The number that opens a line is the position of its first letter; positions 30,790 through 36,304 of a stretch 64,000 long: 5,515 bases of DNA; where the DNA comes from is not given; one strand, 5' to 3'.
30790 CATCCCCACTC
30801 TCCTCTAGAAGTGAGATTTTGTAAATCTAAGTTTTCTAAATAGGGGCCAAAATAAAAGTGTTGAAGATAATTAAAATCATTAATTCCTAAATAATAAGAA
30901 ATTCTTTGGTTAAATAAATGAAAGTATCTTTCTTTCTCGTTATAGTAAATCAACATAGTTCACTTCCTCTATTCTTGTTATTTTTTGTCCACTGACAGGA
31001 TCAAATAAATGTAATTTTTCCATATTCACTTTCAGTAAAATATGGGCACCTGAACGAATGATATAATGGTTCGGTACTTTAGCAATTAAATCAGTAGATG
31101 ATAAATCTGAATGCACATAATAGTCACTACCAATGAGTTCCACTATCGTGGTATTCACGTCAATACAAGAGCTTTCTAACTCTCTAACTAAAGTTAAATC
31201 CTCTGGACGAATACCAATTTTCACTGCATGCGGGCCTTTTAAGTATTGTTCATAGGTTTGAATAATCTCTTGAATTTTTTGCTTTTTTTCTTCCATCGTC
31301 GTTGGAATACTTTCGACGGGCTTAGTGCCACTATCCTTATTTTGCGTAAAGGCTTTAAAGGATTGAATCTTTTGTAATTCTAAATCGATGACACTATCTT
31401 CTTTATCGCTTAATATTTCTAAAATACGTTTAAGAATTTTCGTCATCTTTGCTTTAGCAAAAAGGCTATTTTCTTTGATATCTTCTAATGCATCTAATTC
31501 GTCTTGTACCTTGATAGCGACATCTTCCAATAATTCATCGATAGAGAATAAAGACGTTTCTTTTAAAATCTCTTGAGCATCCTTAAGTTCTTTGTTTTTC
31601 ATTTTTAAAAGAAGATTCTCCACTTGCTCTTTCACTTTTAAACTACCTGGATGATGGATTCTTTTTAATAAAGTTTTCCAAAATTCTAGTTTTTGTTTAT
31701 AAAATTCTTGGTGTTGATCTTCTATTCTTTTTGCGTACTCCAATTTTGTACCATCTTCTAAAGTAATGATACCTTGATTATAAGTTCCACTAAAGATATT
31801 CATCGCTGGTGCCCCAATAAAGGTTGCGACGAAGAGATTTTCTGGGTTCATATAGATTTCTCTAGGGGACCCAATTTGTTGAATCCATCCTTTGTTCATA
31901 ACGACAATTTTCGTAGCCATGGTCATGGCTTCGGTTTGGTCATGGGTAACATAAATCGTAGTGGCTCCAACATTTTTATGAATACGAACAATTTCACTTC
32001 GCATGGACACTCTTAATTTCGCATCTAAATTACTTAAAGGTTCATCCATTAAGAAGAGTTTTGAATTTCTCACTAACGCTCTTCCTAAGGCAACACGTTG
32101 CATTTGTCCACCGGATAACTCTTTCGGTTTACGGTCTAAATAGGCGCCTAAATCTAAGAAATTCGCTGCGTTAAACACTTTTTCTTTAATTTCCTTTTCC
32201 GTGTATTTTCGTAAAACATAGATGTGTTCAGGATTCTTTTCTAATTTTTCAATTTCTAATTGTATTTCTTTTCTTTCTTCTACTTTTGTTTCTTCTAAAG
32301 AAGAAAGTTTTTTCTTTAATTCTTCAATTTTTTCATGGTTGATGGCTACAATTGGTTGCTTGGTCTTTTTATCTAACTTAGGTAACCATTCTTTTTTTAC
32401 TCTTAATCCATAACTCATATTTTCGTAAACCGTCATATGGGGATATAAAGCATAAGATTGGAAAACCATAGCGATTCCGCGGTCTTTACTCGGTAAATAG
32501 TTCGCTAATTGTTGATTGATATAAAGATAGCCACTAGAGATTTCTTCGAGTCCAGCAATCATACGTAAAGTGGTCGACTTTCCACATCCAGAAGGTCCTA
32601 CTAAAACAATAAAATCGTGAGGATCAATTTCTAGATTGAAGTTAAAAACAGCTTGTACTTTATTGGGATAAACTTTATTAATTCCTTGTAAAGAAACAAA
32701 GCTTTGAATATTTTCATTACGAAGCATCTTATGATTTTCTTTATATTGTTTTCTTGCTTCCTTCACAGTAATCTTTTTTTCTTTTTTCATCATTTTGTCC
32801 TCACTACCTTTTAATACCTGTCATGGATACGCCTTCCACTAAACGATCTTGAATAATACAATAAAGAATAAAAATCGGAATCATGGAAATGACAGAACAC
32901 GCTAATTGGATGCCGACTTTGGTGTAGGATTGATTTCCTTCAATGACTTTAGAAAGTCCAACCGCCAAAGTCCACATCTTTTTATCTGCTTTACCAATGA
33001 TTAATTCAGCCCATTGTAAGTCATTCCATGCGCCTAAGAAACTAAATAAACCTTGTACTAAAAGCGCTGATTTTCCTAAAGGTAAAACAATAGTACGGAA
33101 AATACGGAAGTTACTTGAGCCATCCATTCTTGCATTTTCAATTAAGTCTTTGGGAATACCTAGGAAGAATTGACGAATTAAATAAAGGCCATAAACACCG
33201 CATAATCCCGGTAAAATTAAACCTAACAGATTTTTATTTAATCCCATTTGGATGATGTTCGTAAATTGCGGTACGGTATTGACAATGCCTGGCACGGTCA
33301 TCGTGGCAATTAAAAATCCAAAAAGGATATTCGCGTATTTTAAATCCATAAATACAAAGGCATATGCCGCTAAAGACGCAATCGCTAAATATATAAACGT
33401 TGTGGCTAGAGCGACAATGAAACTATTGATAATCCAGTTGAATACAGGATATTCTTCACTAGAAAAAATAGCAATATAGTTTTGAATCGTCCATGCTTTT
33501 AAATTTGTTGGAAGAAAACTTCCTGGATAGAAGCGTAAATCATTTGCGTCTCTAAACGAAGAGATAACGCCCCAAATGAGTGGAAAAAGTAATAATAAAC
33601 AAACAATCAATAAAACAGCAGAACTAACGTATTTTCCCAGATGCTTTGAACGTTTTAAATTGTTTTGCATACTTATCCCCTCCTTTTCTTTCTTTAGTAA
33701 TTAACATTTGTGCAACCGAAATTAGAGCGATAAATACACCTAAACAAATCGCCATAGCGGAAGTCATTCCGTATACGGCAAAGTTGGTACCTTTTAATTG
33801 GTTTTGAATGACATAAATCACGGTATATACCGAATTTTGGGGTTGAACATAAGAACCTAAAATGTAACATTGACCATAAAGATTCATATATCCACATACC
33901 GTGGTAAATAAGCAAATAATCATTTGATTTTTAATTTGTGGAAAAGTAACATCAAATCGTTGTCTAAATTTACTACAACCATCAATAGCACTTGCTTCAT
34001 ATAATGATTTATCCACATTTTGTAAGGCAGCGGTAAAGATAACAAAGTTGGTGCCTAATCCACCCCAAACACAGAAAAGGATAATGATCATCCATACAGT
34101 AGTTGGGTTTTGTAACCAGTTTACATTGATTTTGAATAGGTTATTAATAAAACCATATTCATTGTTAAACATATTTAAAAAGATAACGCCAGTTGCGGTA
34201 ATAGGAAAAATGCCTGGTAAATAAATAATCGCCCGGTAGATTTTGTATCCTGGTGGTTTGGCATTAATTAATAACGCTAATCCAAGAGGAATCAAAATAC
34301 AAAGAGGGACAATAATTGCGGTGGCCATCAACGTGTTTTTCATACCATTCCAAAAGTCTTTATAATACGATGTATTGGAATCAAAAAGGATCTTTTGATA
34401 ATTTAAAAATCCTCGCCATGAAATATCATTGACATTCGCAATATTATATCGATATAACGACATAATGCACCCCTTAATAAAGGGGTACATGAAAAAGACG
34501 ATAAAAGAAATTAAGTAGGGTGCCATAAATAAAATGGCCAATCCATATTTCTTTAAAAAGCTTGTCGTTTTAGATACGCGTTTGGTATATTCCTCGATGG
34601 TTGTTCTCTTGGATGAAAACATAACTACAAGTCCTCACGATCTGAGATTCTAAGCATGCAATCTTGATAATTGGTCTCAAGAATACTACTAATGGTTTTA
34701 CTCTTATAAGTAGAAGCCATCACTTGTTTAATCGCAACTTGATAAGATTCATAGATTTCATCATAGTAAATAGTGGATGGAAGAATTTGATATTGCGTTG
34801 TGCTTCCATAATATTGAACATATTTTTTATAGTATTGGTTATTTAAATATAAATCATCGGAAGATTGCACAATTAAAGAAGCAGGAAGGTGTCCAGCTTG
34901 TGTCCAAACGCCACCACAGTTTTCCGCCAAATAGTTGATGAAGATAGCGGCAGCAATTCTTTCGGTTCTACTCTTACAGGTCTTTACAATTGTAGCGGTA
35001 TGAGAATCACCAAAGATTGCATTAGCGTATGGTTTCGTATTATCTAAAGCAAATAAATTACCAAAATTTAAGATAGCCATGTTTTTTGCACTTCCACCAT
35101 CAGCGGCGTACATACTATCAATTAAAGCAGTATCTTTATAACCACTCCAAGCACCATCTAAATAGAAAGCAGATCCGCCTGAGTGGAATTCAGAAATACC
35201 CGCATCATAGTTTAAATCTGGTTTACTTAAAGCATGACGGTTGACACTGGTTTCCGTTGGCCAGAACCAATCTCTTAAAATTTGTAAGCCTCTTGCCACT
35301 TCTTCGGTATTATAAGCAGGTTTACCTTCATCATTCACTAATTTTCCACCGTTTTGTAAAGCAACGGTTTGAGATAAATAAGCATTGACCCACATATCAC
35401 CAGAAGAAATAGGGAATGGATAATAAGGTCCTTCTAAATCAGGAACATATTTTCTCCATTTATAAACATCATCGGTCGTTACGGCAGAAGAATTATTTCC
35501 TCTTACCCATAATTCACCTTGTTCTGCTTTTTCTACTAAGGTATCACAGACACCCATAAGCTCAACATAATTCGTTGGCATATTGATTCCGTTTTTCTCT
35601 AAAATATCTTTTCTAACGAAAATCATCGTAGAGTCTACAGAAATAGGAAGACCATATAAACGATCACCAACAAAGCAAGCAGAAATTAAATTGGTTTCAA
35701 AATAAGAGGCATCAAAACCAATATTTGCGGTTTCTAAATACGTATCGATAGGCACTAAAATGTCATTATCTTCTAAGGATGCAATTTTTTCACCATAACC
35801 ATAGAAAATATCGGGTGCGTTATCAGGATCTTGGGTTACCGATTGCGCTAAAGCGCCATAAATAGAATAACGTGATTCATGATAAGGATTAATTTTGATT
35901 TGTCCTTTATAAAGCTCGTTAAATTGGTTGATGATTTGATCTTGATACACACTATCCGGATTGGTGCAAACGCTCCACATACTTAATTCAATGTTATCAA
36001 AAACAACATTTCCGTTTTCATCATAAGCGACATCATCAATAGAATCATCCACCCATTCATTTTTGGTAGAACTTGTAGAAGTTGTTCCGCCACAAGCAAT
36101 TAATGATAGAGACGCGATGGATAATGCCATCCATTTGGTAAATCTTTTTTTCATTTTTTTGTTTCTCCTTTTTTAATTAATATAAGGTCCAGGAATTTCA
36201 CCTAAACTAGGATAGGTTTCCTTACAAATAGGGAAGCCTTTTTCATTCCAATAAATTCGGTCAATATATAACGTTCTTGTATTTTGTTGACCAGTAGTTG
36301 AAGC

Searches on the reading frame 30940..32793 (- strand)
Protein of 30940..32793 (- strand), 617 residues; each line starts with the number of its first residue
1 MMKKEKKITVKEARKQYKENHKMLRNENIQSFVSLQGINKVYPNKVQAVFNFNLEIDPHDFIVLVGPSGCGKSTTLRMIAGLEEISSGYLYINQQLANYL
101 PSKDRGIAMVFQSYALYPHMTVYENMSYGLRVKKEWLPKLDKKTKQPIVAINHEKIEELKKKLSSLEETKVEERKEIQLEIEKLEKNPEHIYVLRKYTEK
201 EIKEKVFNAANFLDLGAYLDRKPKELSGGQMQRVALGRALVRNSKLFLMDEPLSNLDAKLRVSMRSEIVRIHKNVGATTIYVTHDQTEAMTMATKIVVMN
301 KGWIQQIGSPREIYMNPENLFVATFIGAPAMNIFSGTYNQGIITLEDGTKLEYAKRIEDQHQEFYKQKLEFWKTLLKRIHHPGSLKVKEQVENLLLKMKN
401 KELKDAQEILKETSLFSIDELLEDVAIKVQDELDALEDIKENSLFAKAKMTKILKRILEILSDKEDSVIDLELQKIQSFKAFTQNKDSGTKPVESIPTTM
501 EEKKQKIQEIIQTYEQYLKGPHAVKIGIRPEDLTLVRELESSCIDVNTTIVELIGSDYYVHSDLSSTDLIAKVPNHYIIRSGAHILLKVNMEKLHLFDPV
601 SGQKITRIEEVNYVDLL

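Call 14: search_protein_families(library=pfam, proteins=[window:30940-32793:-], max_evalue=0.00001)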
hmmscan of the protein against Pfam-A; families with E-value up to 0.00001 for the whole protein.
window:30940-32793:- (617 aa): 1 family
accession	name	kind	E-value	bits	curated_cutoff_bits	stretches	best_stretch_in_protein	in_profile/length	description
PF00005.33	ABC_tran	-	2.3e-31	109.6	25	1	51-253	3-136/137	ABC transporter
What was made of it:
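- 30940..36154 (-): ABC importer of locus 2: solute-binding protein, two permeases and an ATPase. Call 14.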

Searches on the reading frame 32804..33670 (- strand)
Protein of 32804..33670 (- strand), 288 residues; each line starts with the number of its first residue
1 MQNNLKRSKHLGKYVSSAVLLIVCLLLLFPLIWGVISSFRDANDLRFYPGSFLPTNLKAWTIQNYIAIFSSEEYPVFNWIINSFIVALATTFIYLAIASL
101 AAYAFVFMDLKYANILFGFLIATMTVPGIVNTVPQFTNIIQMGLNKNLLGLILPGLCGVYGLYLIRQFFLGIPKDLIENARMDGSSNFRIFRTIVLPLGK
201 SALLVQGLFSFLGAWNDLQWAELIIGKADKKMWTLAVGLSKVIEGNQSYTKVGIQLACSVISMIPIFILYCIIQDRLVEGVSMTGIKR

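Call 14: search_protein_families(library=pfam, proteins=[window:32804-33670:-], max_evalue=0.00001)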
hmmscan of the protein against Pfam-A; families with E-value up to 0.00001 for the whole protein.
window:32804-33670:- (288 aa): 1 family
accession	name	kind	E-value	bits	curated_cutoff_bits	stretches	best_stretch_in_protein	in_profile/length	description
PF00528.27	BPD_transp_1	-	9.9e-15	55.2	26.4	1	97-278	4-179/184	Binding-protein-dependent transport system inner membrane component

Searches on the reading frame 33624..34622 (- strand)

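Call 14: search_protein_families(library=pfam, proteins=[window:33624-34622:-], max_evalue=0.00001)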
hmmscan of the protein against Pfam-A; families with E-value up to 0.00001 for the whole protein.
window:33624-34622:- (332 aa): 1 family
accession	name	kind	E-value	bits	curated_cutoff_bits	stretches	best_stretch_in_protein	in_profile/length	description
PF00528.27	BPD_transp_1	-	2.3e-14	54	26.4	1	111-308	2-178/184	Binding-protein-dependent transport system inner membrane component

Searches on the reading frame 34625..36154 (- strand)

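Call 14: search_protein_families(library=pfam, proteins=[window:34625-36154:-], max_evalue=0.00001)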
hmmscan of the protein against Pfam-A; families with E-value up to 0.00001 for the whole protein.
window:34625-36154:- (509 aa): 1 family
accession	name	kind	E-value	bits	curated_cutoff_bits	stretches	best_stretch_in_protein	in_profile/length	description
PF01547.30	SBP_bac_1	-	1.2e-15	58.8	26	1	71-353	11-261/307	Bacterial extracellular solute-binding protein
